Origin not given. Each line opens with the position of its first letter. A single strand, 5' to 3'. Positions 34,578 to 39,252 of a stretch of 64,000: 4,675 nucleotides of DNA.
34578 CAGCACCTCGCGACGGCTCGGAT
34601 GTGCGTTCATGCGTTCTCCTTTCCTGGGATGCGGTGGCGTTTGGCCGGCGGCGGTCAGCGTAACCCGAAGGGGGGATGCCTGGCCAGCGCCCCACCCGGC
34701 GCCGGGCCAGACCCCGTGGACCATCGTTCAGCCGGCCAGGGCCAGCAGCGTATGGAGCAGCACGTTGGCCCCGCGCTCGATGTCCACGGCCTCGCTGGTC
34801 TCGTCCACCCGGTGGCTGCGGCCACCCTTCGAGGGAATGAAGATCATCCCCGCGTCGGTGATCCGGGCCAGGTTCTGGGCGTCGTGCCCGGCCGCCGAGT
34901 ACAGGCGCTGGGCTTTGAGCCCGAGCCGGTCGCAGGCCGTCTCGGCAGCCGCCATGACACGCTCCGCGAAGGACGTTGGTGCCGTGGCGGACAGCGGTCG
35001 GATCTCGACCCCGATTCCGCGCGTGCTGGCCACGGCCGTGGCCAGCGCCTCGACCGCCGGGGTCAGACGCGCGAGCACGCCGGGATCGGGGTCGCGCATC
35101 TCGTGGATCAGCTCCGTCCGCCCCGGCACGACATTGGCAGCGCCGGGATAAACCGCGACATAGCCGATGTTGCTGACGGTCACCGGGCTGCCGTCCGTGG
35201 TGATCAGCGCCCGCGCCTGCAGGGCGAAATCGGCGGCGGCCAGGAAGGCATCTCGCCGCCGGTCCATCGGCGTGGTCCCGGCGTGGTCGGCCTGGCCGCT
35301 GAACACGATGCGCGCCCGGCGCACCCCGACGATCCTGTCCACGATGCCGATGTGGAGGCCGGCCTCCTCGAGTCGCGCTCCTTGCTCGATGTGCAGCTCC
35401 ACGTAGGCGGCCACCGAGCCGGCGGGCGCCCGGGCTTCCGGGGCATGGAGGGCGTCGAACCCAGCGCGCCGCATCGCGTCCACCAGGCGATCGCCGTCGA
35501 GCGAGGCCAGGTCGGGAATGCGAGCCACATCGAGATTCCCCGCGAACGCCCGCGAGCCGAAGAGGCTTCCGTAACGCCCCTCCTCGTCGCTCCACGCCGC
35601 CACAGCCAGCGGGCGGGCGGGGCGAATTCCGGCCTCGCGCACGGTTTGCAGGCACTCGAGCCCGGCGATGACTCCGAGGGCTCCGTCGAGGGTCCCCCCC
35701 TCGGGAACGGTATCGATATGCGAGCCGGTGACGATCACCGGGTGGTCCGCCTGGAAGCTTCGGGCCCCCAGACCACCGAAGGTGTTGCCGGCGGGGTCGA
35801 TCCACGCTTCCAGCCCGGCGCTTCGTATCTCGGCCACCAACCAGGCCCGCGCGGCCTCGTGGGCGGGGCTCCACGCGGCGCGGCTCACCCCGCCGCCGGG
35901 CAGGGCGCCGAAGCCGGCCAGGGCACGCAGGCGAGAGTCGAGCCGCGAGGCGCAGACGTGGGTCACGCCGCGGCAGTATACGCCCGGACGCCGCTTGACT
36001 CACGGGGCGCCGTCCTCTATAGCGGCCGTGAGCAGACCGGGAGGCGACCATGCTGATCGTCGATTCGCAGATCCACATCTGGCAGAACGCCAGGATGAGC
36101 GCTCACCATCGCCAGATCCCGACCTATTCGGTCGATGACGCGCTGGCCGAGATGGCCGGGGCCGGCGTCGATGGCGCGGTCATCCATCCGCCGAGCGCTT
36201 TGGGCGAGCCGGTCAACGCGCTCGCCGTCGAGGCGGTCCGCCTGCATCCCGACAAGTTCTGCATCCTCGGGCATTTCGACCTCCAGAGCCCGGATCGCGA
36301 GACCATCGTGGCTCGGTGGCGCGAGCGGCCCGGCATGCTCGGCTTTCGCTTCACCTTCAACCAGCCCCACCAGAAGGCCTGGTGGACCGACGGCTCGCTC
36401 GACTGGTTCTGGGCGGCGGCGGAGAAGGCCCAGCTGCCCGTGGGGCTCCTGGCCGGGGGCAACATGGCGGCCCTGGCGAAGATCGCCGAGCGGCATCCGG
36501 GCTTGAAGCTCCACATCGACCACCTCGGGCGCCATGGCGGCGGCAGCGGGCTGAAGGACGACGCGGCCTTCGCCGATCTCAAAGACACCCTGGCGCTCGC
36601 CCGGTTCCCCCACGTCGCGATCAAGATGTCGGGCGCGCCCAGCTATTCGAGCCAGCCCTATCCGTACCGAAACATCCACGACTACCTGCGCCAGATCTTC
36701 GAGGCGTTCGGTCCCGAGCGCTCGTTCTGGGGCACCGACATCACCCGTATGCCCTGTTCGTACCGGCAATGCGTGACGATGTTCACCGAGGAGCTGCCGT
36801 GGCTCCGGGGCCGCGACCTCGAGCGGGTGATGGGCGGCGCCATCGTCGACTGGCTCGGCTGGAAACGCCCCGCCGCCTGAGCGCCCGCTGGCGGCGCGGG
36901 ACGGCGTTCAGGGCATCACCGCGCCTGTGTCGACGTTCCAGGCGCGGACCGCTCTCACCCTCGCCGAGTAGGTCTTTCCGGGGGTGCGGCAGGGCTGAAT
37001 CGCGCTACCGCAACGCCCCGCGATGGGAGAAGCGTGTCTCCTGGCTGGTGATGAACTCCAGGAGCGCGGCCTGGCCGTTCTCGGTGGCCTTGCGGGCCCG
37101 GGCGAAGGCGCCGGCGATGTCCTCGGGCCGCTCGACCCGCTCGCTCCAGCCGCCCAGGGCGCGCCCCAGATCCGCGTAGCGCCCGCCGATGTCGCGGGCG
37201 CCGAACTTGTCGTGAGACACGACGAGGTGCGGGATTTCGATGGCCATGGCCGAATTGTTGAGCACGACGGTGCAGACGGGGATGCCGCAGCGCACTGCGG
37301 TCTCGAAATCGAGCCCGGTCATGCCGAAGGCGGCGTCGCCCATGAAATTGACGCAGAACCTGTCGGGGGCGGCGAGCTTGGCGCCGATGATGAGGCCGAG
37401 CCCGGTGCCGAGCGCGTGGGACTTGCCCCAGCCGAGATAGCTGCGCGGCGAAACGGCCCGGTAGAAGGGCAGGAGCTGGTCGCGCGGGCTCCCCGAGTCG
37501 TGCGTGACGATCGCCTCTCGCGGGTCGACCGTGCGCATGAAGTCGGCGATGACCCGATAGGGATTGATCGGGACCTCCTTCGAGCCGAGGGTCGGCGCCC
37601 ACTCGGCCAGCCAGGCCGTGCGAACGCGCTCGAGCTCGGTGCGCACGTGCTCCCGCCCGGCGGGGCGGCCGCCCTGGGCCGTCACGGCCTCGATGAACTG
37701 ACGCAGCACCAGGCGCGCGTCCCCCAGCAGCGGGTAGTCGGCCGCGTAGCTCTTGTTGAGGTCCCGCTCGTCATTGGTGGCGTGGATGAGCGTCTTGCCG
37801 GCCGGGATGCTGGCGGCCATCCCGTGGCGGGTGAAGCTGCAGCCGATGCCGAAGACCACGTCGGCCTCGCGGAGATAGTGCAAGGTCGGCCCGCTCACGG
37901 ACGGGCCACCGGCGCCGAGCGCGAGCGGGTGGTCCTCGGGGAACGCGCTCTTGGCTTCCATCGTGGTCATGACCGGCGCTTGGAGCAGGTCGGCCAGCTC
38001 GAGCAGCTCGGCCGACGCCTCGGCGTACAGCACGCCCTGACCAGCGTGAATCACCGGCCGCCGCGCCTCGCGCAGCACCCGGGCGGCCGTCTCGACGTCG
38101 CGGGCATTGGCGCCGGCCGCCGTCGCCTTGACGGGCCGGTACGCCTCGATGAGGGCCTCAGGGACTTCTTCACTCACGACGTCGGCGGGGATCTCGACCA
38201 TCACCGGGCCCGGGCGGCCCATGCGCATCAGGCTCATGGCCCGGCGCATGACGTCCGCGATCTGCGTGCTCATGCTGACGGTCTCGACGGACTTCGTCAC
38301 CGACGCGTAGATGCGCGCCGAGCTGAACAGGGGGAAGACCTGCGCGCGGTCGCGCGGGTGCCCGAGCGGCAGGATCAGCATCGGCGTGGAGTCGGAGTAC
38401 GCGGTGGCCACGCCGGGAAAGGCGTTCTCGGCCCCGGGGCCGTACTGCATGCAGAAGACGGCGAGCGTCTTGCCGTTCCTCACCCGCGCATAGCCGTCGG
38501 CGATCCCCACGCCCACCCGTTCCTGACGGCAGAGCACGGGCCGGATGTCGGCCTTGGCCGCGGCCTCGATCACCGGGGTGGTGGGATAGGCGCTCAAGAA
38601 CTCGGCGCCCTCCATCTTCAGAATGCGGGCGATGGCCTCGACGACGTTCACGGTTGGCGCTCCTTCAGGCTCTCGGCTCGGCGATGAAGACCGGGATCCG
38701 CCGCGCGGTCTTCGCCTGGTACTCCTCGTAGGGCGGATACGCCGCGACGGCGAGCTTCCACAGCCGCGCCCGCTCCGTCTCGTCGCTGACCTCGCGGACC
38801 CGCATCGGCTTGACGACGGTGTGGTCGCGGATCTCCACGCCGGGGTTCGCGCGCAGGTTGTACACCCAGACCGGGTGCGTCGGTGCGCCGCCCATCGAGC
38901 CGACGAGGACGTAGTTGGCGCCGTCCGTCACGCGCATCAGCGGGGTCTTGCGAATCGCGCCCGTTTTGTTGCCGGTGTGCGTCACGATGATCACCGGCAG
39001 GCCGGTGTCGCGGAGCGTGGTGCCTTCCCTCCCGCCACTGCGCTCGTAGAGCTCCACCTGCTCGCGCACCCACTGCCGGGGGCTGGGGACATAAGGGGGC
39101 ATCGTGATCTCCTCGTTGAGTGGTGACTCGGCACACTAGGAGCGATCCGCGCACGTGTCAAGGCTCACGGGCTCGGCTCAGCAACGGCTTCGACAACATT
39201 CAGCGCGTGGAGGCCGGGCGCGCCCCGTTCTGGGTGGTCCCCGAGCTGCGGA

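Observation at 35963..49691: A conserved 30-nt block around the palindrome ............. recurs in three divergent intergenic regions and once inside a coding sequence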

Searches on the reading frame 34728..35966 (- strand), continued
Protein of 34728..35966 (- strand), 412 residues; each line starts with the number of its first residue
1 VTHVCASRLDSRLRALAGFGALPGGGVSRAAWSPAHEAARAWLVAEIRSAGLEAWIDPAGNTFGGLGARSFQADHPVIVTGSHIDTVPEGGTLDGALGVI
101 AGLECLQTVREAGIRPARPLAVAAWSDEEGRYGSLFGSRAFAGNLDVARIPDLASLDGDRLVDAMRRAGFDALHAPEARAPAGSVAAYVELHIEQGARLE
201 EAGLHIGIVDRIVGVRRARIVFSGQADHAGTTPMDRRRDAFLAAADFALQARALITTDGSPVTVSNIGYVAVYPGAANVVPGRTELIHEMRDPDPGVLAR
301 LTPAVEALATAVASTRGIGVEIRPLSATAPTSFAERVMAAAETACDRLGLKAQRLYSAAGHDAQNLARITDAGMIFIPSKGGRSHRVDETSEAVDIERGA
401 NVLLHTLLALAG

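Call 28: find_encoding_contigs(protein=P0012, flank=10000, max_places=3)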
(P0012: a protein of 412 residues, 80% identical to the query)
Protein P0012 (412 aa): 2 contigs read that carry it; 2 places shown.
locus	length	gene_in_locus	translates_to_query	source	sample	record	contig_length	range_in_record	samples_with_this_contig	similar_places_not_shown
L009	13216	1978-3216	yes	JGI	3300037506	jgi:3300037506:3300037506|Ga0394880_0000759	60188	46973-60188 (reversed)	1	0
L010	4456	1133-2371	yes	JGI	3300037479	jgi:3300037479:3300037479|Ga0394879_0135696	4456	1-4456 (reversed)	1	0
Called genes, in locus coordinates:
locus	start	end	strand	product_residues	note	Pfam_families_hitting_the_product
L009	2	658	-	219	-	?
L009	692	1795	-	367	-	PF02771:Acyl-CoA_dh_N, PF02770:Acyl-CoA_dh_M, PF00441:Acyl-CoA_dh_1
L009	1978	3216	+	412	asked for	PF04389:Peptidase_M28, PF01546:Peptidase_M20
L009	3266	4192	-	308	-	-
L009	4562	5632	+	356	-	PF00657:Lipase_GDSL, PF13472:Lipase_GDSL_2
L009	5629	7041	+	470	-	PF02515:CoA_transf_3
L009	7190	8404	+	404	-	PF02515:CoA_transf_3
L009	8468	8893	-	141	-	PF07883:Cupin_2 (weak)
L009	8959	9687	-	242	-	PF17645:Amdase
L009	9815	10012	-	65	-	PF13561:adh_short_C2 (weak)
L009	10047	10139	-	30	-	-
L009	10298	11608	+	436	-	PF03721:UDPG_MGDP_dh_N, PF00984:UDPG_MGDP_dh, PF03720:UDPG_MGDP_dh_C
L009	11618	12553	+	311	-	PF01073:3Beta_HSD (weak), PF01370:Epimerase, PF02719:Polysacc_synt_2 (faint), PF04321:RmlD_sub_bind, PF07993:NAD_binding_4 (faint), PF16363:GDP_Man_Dehyd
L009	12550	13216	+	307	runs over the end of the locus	PF01073:3Beta_HSD, PF01370:Epimerase, PF02719:Polysacc_synt_2, PF04321:RmlD_sub_bind, PF13460:NAD_binding_10, PF16363:GDP_Man_Dehyd, PF07993:NAD_binding_4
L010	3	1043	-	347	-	?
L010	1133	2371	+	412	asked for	PF04389:Peptidase_M28, PF01546:Peptidase_M20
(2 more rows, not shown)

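Call 29: find_encoding_contigs(protein=P0001, flank=10000, max_places=3)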
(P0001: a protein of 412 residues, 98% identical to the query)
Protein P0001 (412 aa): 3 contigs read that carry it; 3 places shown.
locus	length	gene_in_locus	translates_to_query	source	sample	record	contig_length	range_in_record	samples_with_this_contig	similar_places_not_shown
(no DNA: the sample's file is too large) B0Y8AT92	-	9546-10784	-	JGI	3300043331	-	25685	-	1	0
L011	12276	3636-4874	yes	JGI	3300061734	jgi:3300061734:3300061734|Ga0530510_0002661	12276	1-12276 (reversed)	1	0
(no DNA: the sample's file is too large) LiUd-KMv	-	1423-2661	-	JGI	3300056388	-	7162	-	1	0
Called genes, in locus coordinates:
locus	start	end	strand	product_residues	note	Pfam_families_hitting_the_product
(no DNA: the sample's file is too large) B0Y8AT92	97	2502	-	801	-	PF04879:Molybdop_Fe4S4 (weak), PF00384:Molybdopterin, PF01568:Molydop_binding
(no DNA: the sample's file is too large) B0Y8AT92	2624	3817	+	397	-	PF02515:CoA_transf_3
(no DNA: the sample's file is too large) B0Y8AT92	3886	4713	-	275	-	PF01073:3Beta_HSD, PF01370:Epimerase, PF02719:Polysacc_synt_2 (faint), PF07993:NAD_binding_4 (faint), PF13460:NAD_binding_10 (weak), PF16363:GDP_Man_Dehyd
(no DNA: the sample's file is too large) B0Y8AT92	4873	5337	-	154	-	PF00885:DMRL_synthase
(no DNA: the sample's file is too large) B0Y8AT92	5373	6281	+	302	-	PF00296:Bac_luciferase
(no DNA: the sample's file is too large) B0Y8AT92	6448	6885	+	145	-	PF04075:F420H2_quin_red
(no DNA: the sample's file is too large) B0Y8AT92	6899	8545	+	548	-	PF02776:TPP_enzyme_N, PF00205:TPP_enzyme_M, PF02775:TPP_enzyme_C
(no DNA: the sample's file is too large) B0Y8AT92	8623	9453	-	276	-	PF04909:Amidohydro_2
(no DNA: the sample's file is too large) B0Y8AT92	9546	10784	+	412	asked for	PF04389:Peptidase_M28, PF01546:Peptidase_M20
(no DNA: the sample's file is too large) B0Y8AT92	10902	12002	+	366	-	-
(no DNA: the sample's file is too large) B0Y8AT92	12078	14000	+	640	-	-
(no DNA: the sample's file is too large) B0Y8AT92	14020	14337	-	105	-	PF03992:ABM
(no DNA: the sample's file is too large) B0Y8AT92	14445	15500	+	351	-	PF02790:COX2_TM, PF00116:COX2, PF00034:Cytochrom_C, PF13442:Cytochrome_CBB3 (weak)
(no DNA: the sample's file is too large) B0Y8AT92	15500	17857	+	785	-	PF00115:COX1, PF00510:COX3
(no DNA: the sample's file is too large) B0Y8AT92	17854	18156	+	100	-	PF03626:COX4_pro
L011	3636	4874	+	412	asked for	PF04389:Peptidase_M28, PF01546:Peptidase_M20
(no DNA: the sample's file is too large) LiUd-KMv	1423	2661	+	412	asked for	PF04389:Peptidase_M28, PF01546:Peptidase_M20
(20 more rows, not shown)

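Call 34: find_related_loci(query=A1, collection=metagenome_contigs, flank=3000)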
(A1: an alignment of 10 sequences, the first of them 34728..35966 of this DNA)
Query A1 (412 aa) in metagenome_contigs; peptide patterns used: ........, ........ (x = any residue, [..] = any of these).
600 stretches matched a pattern (row limit reached: there are more); 578 encode a relative of the query (tblastn E <= 1e-3); the best 80 are kept; 80 distinct loci.
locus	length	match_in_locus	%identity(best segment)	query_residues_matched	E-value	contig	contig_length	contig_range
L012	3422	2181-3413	71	1-411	0e+0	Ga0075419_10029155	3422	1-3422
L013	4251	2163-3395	68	1-411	0e+0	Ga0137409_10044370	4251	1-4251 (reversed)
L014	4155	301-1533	70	1-411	0e+0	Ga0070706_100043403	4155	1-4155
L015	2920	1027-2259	72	1-411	0e+0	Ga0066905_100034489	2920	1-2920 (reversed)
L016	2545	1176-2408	69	1-411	0e+0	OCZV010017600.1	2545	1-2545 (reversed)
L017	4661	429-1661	69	1-411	0e+0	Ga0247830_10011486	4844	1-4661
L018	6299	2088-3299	69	8-411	3e-180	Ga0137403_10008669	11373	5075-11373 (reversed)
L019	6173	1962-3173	69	8-411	9e-180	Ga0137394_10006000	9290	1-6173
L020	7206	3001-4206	68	1-402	2e-178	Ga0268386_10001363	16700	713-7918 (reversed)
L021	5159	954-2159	67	1-402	2e-179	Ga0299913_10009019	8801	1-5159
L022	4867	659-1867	72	4-406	4e-180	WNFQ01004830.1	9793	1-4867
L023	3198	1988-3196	68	4-406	0e+0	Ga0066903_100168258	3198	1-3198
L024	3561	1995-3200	70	1-402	0e+0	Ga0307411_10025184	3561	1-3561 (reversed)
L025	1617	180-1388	68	8-411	0e+0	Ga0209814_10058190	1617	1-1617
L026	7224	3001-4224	71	4-411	2e-177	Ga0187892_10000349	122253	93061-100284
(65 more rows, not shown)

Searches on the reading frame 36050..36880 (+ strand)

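Call 17: search_protein_families(library=pfam, proteins=[window:36050-36880:+])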
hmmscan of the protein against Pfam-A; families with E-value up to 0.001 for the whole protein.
window:36050-36880:+ (276 aa): 1 family
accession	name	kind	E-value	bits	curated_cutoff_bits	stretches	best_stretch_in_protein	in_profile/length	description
PF04909.20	Amidohydro_2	-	1.1e-26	94.7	26.4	1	4-230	1-246/289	Amidohydrolase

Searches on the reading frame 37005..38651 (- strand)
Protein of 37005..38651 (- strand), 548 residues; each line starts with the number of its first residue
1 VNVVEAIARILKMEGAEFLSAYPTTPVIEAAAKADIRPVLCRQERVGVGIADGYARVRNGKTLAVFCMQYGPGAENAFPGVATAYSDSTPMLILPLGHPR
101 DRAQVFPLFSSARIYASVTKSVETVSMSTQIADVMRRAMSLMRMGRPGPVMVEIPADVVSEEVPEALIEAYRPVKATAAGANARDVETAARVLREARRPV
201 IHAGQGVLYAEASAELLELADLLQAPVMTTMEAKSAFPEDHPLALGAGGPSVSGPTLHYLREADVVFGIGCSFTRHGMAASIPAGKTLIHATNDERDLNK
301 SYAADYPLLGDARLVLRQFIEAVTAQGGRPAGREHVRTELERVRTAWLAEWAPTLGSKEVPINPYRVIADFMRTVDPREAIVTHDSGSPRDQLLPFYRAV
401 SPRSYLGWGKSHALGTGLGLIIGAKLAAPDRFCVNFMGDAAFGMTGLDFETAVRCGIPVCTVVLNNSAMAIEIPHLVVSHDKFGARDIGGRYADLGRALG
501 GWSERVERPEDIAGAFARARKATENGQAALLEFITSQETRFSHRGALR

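Call 17: search_protein_families(library=pfam, proteins=[window:37005-38651:-])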
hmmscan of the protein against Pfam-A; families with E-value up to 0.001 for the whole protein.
window:37005-38651:- (548 aa): 3 families
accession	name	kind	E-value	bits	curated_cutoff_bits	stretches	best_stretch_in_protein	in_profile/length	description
PF00205.28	TPP_enzyme_M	-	2.1e-34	118.6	30.4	1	186-318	1-136/137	Thiamine pyrophosphate enzyme, central domain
PF02776.23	TPP_enzyme_N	-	6.8e-22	77.9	26.8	1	1-103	1-105/119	Thiamine pyrophosphate enzyme, N-terminal TPP binding domain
PF02775.26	TPP_enzyme_C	-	6.9e-22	78.3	21.9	1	387-531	3-149/151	Thiamine pyrophosphate enzyme, C-terminal TPP binding domain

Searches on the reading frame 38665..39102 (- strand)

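Call 17: search_protein_families(library=pfam, proteins=[window:38665-39102:-])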
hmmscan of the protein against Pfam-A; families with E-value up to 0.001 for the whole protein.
window:38665-39102:- (145 aa): 1 family
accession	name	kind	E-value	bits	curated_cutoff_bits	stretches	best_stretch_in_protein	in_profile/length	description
PF04075.20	F420H2_quin_red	-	3.3e-43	147.4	22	1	11-143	1-130/130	F420H(2)-dependent quinone reductase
